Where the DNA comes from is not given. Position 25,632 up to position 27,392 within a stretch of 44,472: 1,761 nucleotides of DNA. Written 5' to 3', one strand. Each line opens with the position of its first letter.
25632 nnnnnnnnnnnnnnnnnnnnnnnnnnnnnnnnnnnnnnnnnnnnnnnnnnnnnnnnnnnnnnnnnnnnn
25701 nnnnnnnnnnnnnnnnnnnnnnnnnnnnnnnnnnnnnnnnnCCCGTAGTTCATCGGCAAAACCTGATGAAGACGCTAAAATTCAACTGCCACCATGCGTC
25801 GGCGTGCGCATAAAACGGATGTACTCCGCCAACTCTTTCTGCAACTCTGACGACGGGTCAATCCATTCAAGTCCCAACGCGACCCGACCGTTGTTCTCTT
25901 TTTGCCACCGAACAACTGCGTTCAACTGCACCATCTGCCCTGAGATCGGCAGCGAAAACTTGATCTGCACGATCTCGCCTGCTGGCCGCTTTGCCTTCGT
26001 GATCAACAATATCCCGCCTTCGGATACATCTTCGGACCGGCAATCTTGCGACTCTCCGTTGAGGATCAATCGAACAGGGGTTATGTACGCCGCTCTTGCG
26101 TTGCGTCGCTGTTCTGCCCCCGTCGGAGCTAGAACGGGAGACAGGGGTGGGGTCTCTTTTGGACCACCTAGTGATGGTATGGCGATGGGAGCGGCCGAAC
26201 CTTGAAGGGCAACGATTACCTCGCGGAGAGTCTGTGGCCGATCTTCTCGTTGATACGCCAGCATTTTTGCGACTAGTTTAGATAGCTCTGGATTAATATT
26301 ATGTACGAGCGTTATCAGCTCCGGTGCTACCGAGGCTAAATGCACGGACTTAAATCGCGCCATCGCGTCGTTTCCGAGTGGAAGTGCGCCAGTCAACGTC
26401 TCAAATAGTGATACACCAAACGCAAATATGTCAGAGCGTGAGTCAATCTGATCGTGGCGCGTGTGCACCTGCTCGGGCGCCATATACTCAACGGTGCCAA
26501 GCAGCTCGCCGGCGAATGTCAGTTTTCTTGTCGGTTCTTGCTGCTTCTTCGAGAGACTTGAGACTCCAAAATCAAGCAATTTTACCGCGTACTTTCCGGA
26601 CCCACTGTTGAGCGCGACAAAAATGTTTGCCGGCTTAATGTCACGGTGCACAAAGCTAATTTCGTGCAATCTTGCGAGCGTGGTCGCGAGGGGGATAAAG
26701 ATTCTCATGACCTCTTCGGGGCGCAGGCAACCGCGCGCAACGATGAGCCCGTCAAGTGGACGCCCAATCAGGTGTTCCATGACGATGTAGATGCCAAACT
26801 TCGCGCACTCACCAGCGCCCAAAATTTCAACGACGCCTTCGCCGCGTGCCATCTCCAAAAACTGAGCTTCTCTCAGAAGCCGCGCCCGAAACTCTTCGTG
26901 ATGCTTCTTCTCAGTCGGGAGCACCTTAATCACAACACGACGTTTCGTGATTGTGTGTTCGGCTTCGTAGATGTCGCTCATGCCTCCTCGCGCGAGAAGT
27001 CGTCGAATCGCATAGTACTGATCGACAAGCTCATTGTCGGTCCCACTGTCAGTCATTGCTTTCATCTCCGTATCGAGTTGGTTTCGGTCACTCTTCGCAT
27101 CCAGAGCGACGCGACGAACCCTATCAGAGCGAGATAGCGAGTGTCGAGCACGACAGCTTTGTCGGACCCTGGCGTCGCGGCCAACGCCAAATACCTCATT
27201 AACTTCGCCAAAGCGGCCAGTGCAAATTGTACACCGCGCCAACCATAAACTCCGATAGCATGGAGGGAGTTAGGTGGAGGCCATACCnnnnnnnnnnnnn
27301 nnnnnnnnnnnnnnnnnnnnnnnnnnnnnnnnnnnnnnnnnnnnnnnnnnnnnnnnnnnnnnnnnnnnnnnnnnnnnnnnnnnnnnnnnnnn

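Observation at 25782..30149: Compact c-di-GMP module: PilZ-kinase, REC-GGDEF cyclase and EAL phosphodiesterase as immediate neighbours, nested between the two pil halves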

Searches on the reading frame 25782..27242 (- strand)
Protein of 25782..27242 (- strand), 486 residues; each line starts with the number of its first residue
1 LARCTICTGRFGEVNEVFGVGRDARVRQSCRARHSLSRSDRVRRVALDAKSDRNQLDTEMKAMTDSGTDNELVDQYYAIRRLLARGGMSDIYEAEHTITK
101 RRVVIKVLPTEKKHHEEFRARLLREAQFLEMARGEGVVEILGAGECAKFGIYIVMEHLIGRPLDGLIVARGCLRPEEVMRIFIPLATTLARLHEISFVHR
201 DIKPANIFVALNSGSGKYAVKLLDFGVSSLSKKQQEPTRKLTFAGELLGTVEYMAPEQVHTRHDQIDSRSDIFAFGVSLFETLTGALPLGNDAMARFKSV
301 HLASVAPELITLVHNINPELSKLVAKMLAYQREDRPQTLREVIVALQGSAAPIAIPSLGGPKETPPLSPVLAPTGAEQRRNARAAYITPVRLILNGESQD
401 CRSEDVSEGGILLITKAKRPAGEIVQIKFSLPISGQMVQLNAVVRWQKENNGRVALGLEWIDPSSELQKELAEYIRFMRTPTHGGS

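Call 7: search_protein_families(library=pfam, proteins=[window:25782-27242:-], max_evalue=0.01)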
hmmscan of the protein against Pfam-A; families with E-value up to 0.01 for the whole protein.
window:25782-27242:- (486 aa): 7 families
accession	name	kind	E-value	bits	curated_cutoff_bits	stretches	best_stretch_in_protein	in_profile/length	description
PF00069.31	Pkinase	-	5.3e-41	141.2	31.7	1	78-337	2-253/263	Protein kinase domain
PF07714.23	PK_Tyr_Ser-Thr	-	1.6e-27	96.9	23.1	1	80-337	4-250/258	Protein tyrosine and serine/threonine kinase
PF07238.19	PilZ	-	9.7e-16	58.4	22.5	1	377-476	1-101/102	PilZ domain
PF03109.22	ABC1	-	0.00075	19.1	22.9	1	153-236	145-223/244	ABC1 atypical kinase-like domain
PF17667.7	Pkinase_fungal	-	0.0032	16.7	24.1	0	177-263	287-370/387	Fungal protein kinase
PF06293.20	Kdo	-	0.0033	17.3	21.3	1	184-229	126-170/207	Lipopolysaccharide kinase (Kdo/WaaP) family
PF01636.29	APH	-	0.0046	17.2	23.2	0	101-195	21-110/239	Phosphotransferase enzyme family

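Call 14: find_homologous_proteins(query=window:25782-27065:-, max_evalue=1e-10)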
Query window:25782-27065:- (427 aa): 3387 proteins with E <= 1e-10 among 8000 candidates; the best 120 are listed.
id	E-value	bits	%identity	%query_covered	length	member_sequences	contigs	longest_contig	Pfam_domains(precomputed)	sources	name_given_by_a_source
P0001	4.1e-277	936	100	99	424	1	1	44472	PF07238.20,PF07714.24,PF00069.32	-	-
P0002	1.9e-166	572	61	99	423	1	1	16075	PF07238.20,PF07714.24,PF00069.32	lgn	-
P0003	3.4e-149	515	56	99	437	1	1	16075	PF07238.20,PF07714.24,PF00069.32,PF03109.23,PF17667.8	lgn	-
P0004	3.4e-110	387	47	98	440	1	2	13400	PF07238.20,PF07714.24,PF00069.32,PF03109.23,PF01636.30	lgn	-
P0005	8.6e-109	382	46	98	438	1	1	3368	PF07238.20,PF06293.21,PF07714.24,PF00069.32,PF03109.23,PF01636.30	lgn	-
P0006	4.1e-103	363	43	97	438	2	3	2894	PF07238.20,PF06293.21,PF07714.24,PF00069.32,PF01636.30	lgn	-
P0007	4.3e-100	353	43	97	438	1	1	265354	PF07238.20,PF06293.21,PF07714.24,PF00069.32,PF03109.23,PF01636.30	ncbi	ncbi:MAG: serine/threonine-protein kinase [Polyangiales bacterium]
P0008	1.6e-97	345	44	95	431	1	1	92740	PF07238.20,PF07714.24,PF00069.32,PF01636.30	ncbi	ncbi:MAG: serine/threonine-protein kinase [Polyangiales bacterium]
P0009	8.4e-97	343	44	92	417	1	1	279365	PF07238.20,PF06293.21,PF07714.24,PF00069.32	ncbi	ncbi:MAG: serine/threonine-protein kinase [Polyangiales bacterium]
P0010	2.6e-91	325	42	97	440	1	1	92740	PF07238.20,PF06293.21,PF07714.24,PF00069.32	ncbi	ncbi:MAG: serine/threonine-protein kinase [Polyangiales bacterium]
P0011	1.8e-75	272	38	96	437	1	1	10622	PF07238.20,PF07714.24,PF00069.32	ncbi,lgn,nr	ncbi:MAG: serine/threonine-protein kinase [Myxococcota bacterium]|nr:serine/threonine-protein kinase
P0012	9.5e-74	267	36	96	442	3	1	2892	PF07238.20,PF07714.24,PF00069.32,PF01636.30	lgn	-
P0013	1.1e-72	263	37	96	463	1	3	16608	PF07238.20,PF07714.24,PF00069.32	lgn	-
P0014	2.2e-72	262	35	94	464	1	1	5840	PF07238.20,PF07714.24,PF00069.32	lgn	-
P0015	2.6e-72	262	37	96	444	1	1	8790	PF07238.20,PF07714.24,PF00069.32,PF03109.23,PF17667.8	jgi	jgi:serine/threonine protein kinase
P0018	7.2e-72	261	36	96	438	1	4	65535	PF07238.20,PF07714.24,PF00069.32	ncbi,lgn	-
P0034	5.8e-58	215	35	96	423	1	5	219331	PF07238.20,PF07714.24,PF00069.32,PF17667.8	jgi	jgi:serine/threonine protein kinase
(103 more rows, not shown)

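Call 15: find_encoding_contigs(protein=P0002, flank=10000, max_places=3)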
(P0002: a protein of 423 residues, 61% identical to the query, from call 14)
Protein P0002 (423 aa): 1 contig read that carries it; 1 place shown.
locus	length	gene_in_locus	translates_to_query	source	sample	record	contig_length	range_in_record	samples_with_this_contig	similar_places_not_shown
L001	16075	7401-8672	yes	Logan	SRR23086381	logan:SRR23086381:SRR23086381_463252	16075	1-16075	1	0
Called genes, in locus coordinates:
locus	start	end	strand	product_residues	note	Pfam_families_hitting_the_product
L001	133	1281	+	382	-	PF11583:AurF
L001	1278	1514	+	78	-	-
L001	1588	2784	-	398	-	PF00563:EAL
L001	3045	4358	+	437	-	PF03109:ABC1 (faint), PF00069:Pkinase, PF07714:PK_Tyr_Ser-Thr, PF17667:Pkinase_fungal (weak), PF07238:PilZ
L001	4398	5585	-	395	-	PF00563:EAL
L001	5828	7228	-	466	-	PF00072:Response_reg, PF00990:GGDEF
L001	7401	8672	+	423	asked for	PF00069:Pkinase, PF07714:PK_Tyr_Ser-Thr, PF07238:PilZ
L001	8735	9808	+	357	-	PF01209:Ubie_methyltran, PF13489:Methyltransf_23, PF08241:Methyltransf_11, PF08242:Methyltransf_12, PF13649:Methyltransf_25, PF13847:Methyltransf_31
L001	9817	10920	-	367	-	-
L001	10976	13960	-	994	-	-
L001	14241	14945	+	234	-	-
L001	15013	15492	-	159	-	PF05258:DciA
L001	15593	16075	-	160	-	?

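Call 16: find_encoding_contigs(protein=P0007, flank=10000, max_places=3)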
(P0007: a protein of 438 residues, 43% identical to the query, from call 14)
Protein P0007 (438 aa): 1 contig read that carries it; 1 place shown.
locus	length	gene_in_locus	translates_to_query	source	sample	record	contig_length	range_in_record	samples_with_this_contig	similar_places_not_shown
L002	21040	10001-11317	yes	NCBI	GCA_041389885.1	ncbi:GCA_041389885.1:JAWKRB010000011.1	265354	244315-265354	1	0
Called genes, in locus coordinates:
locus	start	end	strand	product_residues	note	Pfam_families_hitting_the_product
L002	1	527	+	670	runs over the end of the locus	PF04151:PPC (faint)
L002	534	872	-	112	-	-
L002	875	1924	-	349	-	PF00142:Fer4_NifH (weak), PF02374:ArsA_ATPase (weak), PF06564:CBP_BcsQ (weak), PF09140:MipZ, PF10609:ParA, PF13614:AAA_31, PF01656:CbiA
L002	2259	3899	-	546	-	-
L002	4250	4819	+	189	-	PF00578:AhpC-TSA, PF08534:Redoxin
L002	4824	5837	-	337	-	PF04055:Radical_SAM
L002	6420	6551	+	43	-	-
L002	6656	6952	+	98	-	-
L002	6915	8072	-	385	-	PF13808:DDE_Tnp_1_assoc, PF01609:DDE_Tnp_1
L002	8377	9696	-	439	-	PF13185:GAF_2 (weak), PF00990:GGDEF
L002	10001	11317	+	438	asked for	PF00069:Pkinase, PF07714:PK_Tyr_Ser-Thr, PF01636:APH (faint), PF06293:Kdo (weak), PF03109:ABC1 (weak), PF07238:PilZ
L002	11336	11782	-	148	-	-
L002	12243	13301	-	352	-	PF07238:PilZ, PF04542:Sigma70_r2, PF04539:Sigma70_r3, PF04545:Sigma70_r4, PF08281:Sigma70_r4_2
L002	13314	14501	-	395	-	PF13439:Glyco_transf_4, PF00534:Glycos_transf_1, PF13692:Glyco_trans_1_4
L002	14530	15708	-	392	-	PF00072:Response_reg, PF00563:EAL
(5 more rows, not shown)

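Call 17: find_encoding_contigs(protein=P0008, flank=10000, max_places=3)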
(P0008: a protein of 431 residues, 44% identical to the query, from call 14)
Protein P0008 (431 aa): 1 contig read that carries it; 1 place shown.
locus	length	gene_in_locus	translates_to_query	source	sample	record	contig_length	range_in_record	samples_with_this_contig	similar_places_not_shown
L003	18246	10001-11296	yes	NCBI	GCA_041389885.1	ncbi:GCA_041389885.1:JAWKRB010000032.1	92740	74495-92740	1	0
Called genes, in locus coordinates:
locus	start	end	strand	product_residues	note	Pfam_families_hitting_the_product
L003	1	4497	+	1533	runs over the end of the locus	PF00069:Pkinase, PF07714:PK_Tyr_Ser-Thr, PF01590:GAF, PF13185:GAF_2, PF13492:GAF_3, PF00158:Sigma54_activat, PF14532:Sigma54_activ_2, PF25601:AAA_lid_14, +3 more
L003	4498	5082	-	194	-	PF02777:Sod_Fe_C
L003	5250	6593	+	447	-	-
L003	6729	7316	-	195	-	-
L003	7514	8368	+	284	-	-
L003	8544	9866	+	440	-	PF00069:Pkinase, PF07714:PK_Tyr_Ser-Thr, PF06293:Kdo (weak), PF07238:PilZ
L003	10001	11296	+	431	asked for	PF00069:Pkinase, PF07714:PK_Tyr_Ser-Thr, PF01636:APH (faint), PF07238:PilZ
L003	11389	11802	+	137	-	-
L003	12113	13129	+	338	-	PF00155:Aminotran_1_2, PF01212:Beta_elim_lyase, PF01053:Cys_Met_Meta_PP (faint)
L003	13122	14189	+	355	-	-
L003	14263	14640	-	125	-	-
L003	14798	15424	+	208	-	-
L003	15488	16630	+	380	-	-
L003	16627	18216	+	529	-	PF13672:PP2C_2, PF00481:PP2C, PF07228:SpoIIE (faint)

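Call 24: find_related_loci(query=A1, collection=genome_contigs, flank=10000)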
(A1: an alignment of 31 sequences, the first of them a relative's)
Query A1 (424 aa) in genome_contigs; peptide patterns used: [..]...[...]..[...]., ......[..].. (x = any residue, [..] = any of these).
600 stretches matched a pattern (row limit reached: there are more); 598 encode a relative of the query (tblastn E <= 1e-3); the best 80 are kept; 80 distinct loci.
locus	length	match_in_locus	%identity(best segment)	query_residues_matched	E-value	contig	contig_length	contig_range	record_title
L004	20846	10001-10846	33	10-293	8e-40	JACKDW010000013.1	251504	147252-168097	MAG: Myxococcales bacterium isolate HK-STAS-MYXO-17 HK-STAS-MYXO-17_13, whole genome shotgun sequence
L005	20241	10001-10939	34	15-337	3e-38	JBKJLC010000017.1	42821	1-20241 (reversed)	MAG: Kofleriaceae bacterium isolate ant_bin.269 k117_5147086, whole genome shotgun sequence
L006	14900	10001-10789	36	1-276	4e-38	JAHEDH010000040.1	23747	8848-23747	MAG: bacterium isolate Ww195 NODE_2962_length_23747_cov_4.862313, whole genome shotgun sequence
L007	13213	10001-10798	34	15-284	1e-37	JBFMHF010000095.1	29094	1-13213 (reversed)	MAG: Myxococcota bacterium isolate MAG316 MAG316_95, whole genome shotgun sequence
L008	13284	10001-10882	32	10-308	6e-38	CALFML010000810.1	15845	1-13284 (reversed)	MAG TPA_asm: uncultured Myxococcales bacterium isolate SRR6231182_bin.80_CONCOCT_v1.1_MAG genome assembly, contig: ERZ65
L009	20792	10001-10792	32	15-286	1e-36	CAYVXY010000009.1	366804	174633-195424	MAG TPA_asm: uncultured Polyangiaceae bacterium isolate SRP302447_co2_334 genome assembly, contig: NODE_70_length_366804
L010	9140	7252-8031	31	14-284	2e-36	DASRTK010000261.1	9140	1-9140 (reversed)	MAG TPA_asm: Rudaea sp. isolate SMAG_U6995 k141_391709, whole genome shotgun sequence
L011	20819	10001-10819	34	8-284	2e-36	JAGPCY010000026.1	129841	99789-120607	MAG: Kofleriaceae bacterium isolate Gw_SlAct_bin_340 Gw_SlAct_165_length_129841_cov_32.611214, whole genome shotgun sequ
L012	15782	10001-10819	34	15-292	2e-36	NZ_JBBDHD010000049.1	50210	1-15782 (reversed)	Streptomyces racemochromogenes strain AUDT626 assembly_contig_49, whole genome shotgun sequence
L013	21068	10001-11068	31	1-370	5e-36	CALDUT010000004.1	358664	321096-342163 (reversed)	MAG: uncultured Gemmata sp. isolate N1_Bin_METABAT__218_1 genome assembly, contig: c_000000622771, whole genome shotgun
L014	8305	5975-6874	32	15-311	2e-35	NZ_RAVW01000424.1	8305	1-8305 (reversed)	Corallococcus exercitus strain AB043A NODE_424_8305_cov_9.42724_ID_17221, whole genome shotgun sequence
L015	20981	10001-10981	31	15-333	2e-35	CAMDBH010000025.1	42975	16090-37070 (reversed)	MAG: Klebsiella pneumoniae isolate MaH-04nov19-278 genome assembly, contig: MaH-04nov19-C1906, whole genome shotgun sequ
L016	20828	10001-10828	33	15-293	4e-35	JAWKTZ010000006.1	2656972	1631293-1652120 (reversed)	MAG: Planctomycetaceae bacterium isolate ABC1.50 ABC1.50.fa-6, whole genome shotgun sequence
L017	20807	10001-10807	32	15-290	5e-35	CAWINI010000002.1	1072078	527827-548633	MAG: uncultured bacterium isolate MFD04944.bin.1.291 genome assembly, contig: contig_43876, whole genome shotgun sequenc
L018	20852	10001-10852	33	10-285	2e-35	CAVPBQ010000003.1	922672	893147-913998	MAG: uncultured Acidobacteriota bacterium isolate MFD00008.bin.1.9 genome assembly, contig: contig_19139, whole genome s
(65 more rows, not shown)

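Call 25: find_encoding_contigs(protein=P0004, flank=10000, max_places=2)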
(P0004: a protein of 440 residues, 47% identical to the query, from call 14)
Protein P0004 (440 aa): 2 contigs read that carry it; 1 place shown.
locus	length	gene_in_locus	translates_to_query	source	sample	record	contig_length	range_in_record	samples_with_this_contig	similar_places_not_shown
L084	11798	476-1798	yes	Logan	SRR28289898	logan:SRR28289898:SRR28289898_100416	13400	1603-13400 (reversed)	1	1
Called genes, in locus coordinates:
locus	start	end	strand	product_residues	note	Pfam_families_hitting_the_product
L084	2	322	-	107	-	?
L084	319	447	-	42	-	-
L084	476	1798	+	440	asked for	PF00069:Pkinase, PF03109:ABC1 (faint), PF07714:PK_Tyr_Ser-Thr, PF01636:APH (faint), PF07238:PilZ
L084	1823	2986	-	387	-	PF00072:Response_reg, PF00563:EAL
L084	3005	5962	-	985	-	PF00072:Response_reg, PF08448:PAS_4, PF12860:PAS_7 (weak), PF00512:HisKA, PF02518:HATPase_c, PF00072:Response_reg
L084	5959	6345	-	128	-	PF00072:Response_reg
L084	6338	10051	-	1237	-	PF00989:PAS, PF08448:PAS_4, PF13188:PAS_8 (faint), PF13426:PAS_9, PF08447:PAS_3 (weak), PF13185:GAF_2, PF00512:HisKA, PF02518:HATPase_c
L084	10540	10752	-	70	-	-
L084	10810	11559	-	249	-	PF00378:ECH_1, PF16113:ECH_2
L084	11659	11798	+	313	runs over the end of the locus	-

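Call 26: find_encoding_contigs(protein=P0009, flank=10000, max_places=2)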
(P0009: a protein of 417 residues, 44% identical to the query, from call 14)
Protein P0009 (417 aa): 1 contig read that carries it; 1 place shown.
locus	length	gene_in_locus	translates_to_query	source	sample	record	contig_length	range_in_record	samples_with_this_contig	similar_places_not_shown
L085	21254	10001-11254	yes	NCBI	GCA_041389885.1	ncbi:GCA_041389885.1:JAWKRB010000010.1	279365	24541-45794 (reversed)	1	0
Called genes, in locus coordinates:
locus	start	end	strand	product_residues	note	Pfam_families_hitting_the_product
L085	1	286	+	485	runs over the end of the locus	PF00672:HAMP (weak), PF00512:HisKA, PF02518:HATPase_c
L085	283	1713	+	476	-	PF00072:Response_reg, PF01078:Mg_chelatase (faint), PF00158:Sigma54_activat, PF14532:Sigma54_activ_2, PF07728:AAA_5 (weak), PF25601:AAA_lid_14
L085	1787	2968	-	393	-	PF01476:LysM, PF05951:Peptidase_M15_2, PF08291:Peptidase_M15_3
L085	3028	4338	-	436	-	PF02618:YceG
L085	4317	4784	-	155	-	PF03652:RuvX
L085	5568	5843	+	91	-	-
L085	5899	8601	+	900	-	PF00756:Esterase (faint)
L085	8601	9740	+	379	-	PF17820:PDZ_6 (weak), PF00561:Abhydrolase_1, PF12146:Hydrolase_4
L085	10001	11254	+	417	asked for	PF00069:Pkinase, PF07714:PK_Tyr_Ser-Thr, PF06293:Kdo (faint), PF07238:PilZ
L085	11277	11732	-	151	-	-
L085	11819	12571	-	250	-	PF01553:Acyltransferase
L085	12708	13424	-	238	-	PF01048:PNP_UDP_1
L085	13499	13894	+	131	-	PF22550:CesT_Tir_1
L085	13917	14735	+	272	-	PF04012:PspA_IM30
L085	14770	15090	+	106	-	PF09723:Zn_ribbon_8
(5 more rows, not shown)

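Call 27: find_encoding_contigs(protein=P0018, flank=10000, max_places=2)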
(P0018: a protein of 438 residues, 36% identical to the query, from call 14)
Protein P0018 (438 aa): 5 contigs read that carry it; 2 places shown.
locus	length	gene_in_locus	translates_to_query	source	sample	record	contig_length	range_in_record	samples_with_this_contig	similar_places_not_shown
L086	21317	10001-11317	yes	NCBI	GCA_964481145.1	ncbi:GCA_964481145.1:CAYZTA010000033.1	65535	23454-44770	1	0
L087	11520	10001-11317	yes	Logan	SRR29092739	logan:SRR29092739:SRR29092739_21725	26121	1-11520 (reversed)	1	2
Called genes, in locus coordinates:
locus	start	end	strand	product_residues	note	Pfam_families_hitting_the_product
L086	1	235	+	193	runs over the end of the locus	PF04542:Sigma70_r2, PF08281:Sigma70_r4_2, PF04545:Sigma70_r4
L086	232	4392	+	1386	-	PF04773:FecR, PF08487:VIT, PF13768:VWA_3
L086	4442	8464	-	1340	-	PF00069:Pkinase, PF07714:PK_Tyr_Ser-Thr, PF13191:AAA_16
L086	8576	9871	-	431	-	PF13948:DUF4215 (faint)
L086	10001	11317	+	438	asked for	PF00069:Pkinase, PF07714:PK_Tyr_Ser-Thr, PF07238:PilZ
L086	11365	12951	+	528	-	PF14516:AAA_35 (weak), PF13401:AAA_22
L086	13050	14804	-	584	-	PF01266:DAO (faint), PF01494:FAD_binding_3, PF05834:Lycopene_cycl (faint), PF12831:FAD_oxidored (faint), PF13450:NAD_binding_8 (weak), PF04820:Trp_halogenase (weak)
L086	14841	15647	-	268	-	PF13239:2TM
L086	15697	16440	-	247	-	PF00106:adh_short, PF08659:KR, PF13561:adh_short_C2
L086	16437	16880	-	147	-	PF22817:ApeP-like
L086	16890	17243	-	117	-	PF07977:FabA (weak), PF22818:ApeI-like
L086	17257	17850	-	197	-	-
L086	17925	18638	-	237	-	-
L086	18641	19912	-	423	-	PF00364:Biotin_lipoyl, PF02817:E3_binding, PF00198:2-oxoacid_dh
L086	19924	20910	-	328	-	PF02779:Transket_pyr, PF02780:Transketolase_C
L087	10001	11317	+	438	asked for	PF00069:Pkinase, PF07714:PK_Tyr_Ser-Thr, PF07238:PilZ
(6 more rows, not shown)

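Call 28: find_encoding_contigs(protein=P0034, flank=10000, max_places=2)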
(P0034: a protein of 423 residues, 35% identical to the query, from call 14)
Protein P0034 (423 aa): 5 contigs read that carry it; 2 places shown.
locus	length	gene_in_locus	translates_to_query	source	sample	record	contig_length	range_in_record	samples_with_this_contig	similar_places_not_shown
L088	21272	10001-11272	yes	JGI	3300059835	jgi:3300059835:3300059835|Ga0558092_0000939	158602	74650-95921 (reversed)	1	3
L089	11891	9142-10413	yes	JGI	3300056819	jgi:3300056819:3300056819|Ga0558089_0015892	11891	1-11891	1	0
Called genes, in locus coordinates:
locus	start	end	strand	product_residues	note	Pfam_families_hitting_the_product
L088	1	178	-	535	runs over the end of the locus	PF01553:Acyltransferase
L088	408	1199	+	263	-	PF00857:Isochorismatase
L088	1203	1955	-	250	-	PF05138:PaaA_PaaC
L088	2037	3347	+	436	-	PF13646:HEAT_2 (weak)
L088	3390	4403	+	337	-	PF16811:TAtT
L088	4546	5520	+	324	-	PF03480:DctP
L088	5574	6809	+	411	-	PF04290:DctQ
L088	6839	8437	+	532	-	PF06808:DctM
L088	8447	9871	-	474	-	PF01554:MatE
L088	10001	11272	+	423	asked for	PF00069:Pkinase, PF07714:PK_Tyr_Ser-Thr, PF17667:Pkinase_fungal (faint), PF07238:PilZ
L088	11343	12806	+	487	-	PF00072:Response_reg, PF00069:Pkinase, PF07714:PK_Tyr_Ser-Thr, PF14531:Kinase-like (faint)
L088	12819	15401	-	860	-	PF00069:Pkinase, PF07714:PK_Tyr_Ser-Thr, PF01636:APH (faint), PF03109:ABC1 (faint), PF00069:Pkinase, PF07714:PK_Tyr_Ser-Thr, PF13428:TPR_14 (weak)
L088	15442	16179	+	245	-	PF00795:CN_hydrolase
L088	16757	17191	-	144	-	PF13411:MerR_1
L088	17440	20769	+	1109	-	PF25596:CPSase_L_D1, PF02786:CPSase_L_D2, PF02787:CPSase_L_D3, PF25596:CPSase_L_D1, PF02222:ATP-grasp (weak), PF02786:CPSase_L_D2, PF08443:RimK (weak), PF02142:MGS, +4 more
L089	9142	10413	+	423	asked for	PF00069:Pkinase, PF07714:PK_Tyr_Ser-Thr, PF17667:Pkinase_fungal (faint), PF07238:PilZ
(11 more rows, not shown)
